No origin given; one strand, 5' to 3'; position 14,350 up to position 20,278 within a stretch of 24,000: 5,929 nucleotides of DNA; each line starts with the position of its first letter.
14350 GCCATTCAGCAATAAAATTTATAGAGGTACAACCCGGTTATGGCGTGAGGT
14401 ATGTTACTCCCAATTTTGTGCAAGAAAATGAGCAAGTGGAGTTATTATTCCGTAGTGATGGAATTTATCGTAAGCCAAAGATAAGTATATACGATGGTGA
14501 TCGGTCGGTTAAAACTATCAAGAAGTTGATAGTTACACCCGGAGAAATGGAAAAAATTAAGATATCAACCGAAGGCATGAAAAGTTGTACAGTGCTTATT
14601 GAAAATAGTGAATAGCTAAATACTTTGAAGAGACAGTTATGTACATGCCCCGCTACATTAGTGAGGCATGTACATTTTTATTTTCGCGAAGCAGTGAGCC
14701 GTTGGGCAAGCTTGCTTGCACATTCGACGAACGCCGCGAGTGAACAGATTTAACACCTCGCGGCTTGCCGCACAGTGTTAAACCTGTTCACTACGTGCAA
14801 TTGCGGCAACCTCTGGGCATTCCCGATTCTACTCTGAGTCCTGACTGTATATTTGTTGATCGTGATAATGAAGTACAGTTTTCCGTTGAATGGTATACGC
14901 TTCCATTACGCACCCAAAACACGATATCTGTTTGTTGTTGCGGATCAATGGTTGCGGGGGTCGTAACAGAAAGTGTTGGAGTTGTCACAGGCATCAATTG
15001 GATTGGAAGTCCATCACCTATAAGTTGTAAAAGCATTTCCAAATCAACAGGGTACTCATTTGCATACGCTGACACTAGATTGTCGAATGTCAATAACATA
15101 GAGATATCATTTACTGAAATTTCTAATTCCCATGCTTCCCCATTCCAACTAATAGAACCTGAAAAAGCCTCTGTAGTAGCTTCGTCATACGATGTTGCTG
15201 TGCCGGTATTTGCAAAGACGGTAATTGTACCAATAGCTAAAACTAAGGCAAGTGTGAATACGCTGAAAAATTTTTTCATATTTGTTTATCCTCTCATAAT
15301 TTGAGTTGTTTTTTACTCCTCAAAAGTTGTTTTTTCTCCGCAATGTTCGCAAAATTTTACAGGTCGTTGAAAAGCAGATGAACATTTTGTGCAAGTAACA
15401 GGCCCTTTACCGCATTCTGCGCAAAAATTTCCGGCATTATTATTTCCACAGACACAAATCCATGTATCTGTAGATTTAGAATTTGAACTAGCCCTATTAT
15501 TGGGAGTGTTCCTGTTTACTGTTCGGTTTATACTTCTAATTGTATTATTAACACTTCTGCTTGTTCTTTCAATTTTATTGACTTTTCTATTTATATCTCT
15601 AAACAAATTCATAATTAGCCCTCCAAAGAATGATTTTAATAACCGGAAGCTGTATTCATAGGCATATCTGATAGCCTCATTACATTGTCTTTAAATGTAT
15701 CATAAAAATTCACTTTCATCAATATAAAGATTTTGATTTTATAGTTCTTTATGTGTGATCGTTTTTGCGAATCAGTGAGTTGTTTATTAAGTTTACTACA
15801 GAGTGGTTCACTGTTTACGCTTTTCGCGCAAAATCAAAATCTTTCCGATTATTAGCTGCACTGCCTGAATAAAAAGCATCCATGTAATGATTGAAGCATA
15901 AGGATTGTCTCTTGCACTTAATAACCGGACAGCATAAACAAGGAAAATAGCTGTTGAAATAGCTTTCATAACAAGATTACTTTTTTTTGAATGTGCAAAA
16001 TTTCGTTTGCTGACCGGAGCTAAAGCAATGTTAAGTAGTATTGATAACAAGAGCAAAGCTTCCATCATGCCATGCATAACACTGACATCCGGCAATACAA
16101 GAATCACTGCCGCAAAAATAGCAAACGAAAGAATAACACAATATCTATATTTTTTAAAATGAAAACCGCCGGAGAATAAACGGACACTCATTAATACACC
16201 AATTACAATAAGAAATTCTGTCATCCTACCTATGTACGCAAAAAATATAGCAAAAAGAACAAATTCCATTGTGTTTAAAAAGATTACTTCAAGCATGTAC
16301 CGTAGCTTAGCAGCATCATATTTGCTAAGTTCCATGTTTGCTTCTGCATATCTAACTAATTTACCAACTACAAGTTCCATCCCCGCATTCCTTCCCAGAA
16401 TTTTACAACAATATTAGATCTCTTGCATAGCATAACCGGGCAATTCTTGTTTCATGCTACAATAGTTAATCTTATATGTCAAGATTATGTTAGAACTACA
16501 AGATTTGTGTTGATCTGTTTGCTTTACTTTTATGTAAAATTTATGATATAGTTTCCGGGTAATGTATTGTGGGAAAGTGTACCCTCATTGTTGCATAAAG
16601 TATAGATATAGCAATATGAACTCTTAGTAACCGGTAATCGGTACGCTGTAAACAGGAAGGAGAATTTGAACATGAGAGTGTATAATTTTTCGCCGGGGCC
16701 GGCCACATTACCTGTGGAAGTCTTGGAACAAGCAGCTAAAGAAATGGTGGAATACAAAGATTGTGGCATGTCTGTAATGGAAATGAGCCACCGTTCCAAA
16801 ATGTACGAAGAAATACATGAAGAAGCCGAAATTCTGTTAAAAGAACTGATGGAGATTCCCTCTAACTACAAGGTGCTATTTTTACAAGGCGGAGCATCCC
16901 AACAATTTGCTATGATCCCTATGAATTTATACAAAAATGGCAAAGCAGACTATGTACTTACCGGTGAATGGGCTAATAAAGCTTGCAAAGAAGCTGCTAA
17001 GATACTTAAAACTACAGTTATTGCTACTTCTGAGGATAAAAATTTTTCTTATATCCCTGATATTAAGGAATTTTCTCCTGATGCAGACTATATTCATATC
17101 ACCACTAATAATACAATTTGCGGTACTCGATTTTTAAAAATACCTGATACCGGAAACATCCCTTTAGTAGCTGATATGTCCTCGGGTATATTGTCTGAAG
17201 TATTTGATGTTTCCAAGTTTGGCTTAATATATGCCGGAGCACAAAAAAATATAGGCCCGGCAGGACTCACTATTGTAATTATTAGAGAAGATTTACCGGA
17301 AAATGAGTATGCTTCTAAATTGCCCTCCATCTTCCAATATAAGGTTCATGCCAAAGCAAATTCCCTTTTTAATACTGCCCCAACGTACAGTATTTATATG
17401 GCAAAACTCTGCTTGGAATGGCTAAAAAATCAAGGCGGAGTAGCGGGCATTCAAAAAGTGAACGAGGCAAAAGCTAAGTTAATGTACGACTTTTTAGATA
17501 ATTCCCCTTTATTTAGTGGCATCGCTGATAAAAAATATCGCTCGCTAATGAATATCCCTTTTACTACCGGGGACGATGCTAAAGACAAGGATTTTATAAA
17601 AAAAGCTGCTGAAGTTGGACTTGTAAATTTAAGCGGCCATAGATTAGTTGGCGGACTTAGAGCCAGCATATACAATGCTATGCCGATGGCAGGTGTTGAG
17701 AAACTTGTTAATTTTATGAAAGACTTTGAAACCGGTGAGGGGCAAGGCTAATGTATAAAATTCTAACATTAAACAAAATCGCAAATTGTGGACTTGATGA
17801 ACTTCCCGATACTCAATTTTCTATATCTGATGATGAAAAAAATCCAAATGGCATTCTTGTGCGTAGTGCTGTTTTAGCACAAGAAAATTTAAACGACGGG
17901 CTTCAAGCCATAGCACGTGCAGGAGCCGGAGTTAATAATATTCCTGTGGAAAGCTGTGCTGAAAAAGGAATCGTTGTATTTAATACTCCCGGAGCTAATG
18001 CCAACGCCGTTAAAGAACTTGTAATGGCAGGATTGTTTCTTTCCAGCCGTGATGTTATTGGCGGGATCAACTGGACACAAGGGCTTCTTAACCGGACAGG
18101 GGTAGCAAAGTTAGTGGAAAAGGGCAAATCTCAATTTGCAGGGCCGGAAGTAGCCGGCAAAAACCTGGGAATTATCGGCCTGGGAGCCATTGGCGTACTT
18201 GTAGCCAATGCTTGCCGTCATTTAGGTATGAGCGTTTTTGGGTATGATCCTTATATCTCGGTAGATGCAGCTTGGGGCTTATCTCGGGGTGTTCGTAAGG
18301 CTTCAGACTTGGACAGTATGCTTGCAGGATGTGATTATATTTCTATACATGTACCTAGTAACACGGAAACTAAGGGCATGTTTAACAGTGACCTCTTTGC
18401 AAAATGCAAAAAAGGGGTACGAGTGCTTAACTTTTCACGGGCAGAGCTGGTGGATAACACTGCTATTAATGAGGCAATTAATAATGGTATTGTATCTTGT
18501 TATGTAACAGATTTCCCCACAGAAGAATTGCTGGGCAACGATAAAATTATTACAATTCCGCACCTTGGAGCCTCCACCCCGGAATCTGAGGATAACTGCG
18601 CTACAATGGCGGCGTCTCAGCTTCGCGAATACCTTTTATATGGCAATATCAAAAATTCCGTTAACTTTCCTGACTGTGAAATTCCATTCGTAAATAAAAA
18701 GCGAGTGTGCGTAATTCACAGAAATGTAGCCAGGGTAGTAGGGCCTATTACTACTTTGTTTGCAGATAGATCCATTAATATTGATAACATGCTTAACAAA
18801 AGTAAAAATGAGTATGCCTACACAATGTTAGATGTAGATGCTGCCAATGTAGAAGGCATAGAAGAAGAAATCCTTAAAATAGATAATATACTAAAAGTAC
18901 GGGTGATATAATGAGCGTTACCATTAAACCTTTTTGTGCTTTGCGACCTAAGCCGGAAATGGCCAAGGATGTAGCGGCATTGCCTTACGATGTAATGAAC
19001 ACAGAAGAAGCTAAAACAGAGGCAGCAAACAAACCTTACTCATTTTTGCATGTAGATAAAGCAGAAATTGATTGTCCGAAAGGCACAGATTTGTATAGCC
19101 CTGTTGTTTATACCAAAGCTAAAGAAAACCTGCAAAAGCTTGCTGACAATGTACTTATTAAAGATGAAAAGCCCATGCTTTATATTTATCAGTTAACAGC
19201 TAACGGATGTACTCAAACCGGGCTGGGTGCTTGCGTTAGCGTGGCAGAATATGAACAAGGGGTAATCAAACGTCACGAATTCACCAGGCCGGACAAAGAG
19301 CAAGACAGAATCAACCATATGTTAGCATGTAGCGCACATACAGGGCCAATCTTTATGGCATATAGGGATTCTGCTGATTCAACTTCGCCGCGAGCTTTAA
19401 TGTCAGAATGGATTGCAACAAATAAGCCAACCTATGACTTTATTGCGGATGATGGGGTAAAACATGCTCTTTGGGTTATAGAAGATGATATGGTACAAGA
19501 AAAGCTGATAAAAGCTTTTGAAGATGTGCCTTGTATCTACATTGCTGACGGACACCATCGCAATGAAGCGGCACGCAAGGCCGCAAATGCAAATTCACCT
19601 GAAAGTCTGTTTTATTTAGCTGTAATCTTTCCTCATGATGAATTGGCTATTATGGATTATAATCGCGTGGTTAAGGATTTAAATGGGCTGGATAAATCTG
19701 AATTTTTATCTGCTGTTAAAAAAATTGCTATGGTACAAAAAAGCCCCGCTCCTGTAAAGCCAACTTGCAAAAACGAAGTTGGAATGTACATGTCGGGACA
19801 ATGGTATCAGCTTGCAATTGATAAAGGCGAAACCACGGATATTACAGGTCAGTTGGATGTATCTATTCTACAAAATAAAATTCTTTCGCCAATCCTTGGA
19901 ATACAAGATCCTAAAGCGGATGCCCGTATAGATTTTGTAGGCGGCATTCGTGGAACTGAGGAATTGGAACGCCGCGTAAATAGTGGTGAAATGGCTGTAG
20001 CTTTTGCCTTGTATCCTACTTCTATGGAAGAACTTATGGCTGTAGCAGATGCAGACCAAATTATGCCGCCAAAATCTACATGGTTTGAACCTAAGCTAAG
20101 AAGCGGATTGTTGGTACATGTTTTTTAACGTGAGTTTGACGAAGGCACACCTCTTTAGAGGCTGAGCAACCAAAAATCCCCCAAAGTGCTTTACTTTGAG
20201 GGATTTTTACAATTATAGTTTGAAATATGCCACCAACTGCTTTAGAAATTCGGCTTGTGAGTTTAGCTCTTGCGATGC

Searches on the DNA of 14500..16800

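Call 57: search_rna_families(source=window, start=14500, end=16800, threshold=evalue, max_evalue=1)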
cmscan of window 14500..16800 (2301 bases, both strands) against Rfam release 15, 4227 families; matches with E-value up to 1: 1.
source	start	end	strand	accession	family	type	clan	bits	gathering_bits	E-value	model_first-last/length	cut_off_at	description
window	14640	14674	-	RF01047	HBV_epsilon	Cis-reg;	CL00104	22.7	45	0.22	1-61/61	no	HBV RNA encapsidation signal epsilon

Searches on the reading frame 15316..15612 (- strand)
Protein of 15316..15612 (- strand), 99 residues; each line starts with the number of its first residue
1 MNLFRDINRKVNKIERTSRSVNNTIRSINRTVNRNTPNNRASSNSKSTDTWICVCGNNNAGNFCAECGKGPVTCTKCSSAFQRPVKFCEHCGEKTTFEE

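Call 3: search_protein_families(library=pfam, proteins=[window:15316-15612:-], max_evalue=1)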
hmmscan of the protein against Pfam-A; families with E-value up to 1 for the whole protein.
window:15316-15612:- (99 aa): 6 families
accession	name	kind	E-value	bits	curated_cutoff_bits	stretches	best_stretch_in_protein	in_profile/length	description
PF12773.13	DZR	-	0.0007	20.1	27.3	1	55-92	6-45/45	Double zinc ribbon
PF13248.11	Zn_ribbon_3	-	0.069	13.1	27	1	72-94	3-25/26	zinc-ribbon domain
PF18182.6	mCpol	-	0.11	13.4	26.4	1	8-36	19-47/114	minimal CRISPR polymerase domain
PF22586.1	ANCHR-like_BBOX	-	0.15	12.6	27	1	53-90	3-37/39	ANCHR-like B-box zinc-binding domain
PF17032.10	Zn_ribbon_15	-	0.18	13.1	28.9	1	73-92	54-73/73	zinc-ribbon family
PF18912.6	DZR_2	-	0.5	10.7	27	1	71-96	7-32/56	Double zinc ribbon domain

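Call 4: search_protein_families(library=ncbifam, proteins=[window:15316-15612:-], max_evalue=1)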
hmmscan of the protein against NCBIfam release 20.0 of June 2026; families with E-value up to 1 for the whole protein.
window:15316-15612:- (99 aa): 1 family
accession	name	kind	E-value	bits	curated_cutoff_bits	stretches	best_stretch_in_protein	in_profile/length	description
NF009148.0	PRK12496.1-5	equivalog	0.068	13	243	1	73-95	127-149/163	hypothetical protein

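Call 33: find_homologous_proteins(query=window:15316-15612:-, max_evalue=0.01)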
Query window:15316-15612:- (99 aa): 2 proteins with E <= 0.01 among 2 candidates.
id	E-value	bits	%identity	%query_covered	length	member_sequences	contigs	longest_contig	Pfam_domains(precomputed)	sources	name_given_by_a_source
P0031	1.9e-59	216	100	100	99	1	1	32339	-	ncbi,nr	ncbi:MAG: hypothetical protein FWC91_03340 [Defluviitaleaceae bacterium]|nr:hypothetical protein [De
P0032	3.2e-38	148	68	99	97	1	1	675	-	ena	-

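Call 46: find_encoding_contigs(protein=P0032, flank=2000, max_places=3)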
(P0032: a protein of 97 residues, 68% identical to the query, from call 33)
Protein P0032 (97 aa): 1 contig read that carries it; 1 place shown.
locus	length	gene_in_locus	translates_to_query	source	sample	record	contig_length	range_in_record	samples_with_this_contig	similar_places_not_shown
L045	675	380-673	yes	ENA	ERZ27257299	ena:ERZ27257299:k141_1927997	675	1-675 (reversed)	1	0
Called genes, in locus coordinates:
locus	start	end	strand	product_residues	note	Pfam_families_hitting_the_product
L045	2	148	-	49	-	?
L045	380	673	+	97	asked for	?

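Call 70: search_protein_families(library=phrogs, proteins=[window:15316-15612:-], max_evalue=0.1)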
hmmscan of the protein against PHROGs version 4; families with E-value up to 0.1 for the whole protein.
window:15316-15612:- (99 aa): 1 family
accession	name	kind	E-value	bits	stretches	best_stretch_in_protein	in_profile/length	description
phrog_17038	-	unknown function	0.095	14.2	0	6-35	13-42/72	-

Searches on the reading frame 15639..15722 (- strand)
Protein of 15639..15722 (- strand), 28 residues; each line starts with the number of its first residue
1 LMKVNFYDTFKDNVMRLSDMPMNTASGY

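Call 67: search_protein_families(library=ncbifam, proteins=[window:15639-15722:-], max_evalue=10)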
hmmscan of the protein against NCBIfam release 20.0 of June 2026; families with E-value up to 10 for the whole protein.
seq(28 aa): 0 families

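Call 68: search_protein_families(library=pfam, proteins=[window:15639-15722:-], max_evalue=10)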
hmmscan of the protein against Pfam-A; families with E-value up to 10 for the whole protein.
seq(28 aa): 0 families

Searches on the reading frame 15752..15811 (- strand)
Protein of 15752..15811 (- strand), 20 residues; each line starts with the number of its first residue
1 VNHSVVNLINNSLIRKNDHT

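Call 67: search_protein_families(library=ncbifam, proteins=[window:15752-15811:-], max_evalue=10)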
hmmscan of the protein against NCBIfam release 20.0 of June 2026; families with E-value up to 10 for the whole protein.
seq(20 aa): 0 families

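Call 68: search_protein_families(library=pfam, proteins=[window:15752-15811:-], max_evalue=10)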
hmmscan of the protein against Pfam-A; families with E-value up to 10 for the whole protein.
seq(20 aa): 0 families

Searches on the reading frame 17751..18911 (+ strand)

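Call 22: search_protein_families(library=pfam, proteins=[window:17751-18911:+], max_evalue=0.00001)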
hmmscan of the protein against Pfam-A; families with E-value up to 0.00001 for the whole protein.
window:17751-18911:+ (386 aa): 3 families
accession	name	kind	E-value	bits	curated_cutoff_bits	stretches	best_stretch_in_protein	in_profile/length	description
PF02826.25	2-Hacid_dh_C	-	8.8e-35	120.1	25.1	1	125-272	25-177/178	D-isomer specific 2-hydroxyacid dehydrogenase, NAD binding domain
PF00389.36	2-Hacid_dh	-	1e-16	61.3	24.6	1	45-305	57-134/134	D-isomer specific 2-hydroxyacid dehydrogenase, catalytic domain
PF03446.21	NAD_binding_2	-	2.4e-06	28.1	21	1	139-244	2-108/161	NAD binding domain of 6-phosphogluconate dehydrogenase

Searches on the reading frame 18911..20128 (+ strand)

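Call 22: search_protein_families(library=pfam, proteins=[window:18911-20128:+], max_evalue=0.00001)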
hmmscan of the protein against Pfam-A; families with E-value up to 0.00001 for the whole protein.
window:18911-20128:+ (405 aa): 1 family
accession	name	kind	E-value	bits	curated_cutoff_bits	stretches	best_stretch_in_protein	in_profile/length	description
PF06245.16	DUF1015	-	2.8e-100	335.8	25.8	1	5-318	1-325/325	Protein of unknown function (DUF1015)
